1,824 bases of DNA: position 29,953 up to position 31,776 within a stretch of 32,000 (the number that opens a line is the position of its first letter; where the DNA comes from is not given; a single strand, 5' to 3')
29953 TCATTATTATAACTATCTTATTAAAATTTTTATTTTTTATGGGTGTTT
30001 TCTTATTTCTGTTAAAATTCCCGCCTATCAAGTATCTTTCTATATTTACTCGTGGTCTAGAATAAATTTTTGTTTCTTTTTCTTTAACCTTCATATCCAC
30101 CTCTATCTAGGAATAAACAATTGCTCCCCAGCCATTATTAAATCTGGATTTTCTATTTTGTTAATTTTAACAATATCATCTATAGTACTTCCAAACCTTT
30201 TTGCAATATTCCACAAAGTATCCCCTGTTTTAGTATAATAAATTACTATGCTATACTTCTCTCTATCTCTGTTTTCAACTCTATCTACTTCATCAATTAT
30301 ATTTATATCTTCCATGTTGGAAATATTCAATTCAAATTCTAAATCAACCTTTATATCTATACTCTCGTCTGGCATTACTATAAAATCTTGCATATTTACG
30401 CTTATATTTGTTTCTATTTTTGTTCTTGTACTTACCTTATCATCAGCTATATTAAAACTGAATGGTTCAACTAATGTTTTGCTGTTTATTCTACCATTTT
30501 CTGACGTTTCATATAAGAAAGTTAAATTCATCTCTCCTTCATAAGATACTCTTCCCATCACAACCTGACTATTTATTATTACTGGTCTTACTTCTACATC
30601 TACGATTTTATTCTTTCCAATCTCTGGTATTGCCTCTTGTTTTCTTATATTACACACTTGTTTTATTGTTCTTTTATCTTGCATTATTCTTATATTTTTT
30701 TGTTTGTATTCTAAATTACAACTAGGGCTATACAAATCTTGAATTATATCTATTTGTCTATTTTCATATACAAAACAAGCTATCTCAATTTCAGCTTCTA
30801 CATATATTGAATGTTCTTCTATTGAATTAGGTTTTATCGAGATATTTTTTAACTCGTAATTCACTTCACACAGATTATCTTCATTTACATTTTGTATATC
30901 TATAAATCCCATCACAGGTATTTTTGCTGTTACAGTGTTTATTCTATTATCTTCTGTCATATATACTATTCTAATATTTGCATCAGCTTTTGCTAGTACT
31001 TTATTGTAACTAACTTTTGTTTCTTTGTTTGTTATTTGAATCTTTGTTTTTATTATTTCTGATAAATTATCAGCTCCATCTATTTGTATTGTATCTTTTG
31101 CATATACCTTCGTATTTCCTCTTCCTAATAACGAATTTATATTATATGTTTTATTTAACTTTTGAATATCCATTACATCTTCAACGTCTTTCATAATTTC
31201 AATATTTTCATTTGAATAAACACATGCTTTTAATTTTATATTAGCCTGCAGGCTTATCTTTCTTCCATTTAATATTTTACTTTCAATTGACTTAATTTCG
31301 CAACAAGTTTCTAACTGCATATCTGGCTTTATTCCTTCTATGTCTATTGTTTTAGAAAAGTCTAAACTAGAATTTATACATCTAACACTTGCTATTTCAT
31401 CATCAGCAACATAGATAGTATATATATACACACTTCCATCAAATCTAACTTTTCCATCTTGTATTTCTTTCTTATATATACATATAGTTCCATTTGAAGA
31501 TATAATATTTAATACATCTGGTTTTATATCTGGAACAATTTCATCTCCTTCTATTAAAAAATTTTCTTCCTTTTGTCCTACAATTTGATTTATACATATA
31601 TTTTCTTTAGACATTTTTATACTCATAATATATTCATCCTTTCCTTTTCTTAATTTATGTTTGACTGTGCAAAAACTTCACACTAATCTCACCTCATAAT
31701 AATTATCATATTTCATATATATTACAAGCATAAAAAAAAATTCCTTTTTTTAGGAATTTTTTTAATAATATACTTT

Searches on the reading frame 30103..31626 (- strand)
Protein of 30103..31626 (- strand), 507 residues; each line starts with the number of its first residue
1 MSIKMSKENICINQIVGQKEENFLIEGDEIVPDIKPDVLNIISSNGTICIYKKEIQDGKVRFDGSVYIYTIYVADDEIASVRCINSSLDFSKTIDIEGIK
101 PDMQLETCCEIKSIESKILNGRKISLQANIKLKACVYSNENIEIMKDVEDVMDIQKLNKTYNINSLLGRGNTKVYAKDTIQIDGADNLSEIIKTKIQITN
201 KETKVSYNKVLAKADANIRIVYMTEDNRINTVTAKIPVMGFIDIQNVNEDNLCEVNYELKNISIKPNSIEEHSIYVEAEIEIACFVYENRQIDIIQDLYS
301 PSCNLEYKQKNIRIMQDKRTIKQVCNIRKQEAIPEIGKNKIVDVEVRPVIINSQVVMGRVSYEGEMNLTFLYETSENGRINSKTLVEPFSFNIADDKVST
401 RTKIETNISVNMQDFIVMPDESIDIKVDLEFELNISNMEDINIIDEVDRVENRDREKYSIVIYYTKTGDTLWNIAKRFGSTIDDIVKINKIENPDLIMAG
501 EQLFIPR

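Call 35: find_encoding_contigs(protein=window:30103-31626:-, flank=10000, max_places=3)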
Protein window:30103-31626:- (507 aa): 5 contigs read that carry it; 3 places shown.
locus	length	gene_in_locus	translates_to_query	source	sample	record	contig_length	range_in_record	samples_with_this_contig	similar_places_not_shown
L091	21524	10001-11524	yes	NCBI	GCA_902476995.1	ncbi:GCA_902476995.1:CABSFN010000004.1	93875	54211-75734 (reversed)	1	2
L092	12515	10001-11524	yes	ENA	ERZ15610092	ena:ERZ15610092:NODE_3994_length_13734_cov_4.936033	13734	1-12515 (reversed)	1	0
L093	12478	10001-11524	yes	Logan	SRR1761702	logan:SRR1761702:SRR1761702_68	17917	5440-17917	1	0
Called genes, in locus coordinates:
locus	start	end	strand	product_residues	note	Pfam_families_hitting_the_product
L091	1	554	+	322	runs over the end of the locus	PF01501:Glyco_transf_8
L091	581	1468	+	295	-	PF04055:Radical_SAM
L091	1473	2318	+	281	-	PF00535:Glycos_transf_2 (weak)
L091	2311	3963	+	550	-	PF00664:ABC_membrane, PF00005:ABC_tran, PF02463:SMC_N, PF09818:ABC_ATPase (faint), PF13304:AAA_21 (faint)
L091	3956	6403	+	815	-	PF04932:Wzy_C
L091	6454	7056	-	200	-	-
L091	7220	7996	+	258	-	-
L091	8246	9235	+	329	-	-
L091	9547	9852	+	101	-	PF06257:VEG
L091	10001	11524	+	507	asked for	PF12673:SipL, PF01476:LysM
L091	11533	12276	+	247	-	PF09560:Spore_YunB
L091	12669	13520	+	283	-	PF13306:LRR_5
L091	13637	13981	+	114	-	-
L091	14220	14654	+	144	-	PF00572:Ribosomal_L13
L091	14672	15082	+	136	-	PF00380:Ribosomal_S9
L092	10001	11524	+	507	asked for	PF12673:SipL, PF01476:LysM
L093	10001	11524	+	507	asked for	PF12673:SipL, PF01476:LysM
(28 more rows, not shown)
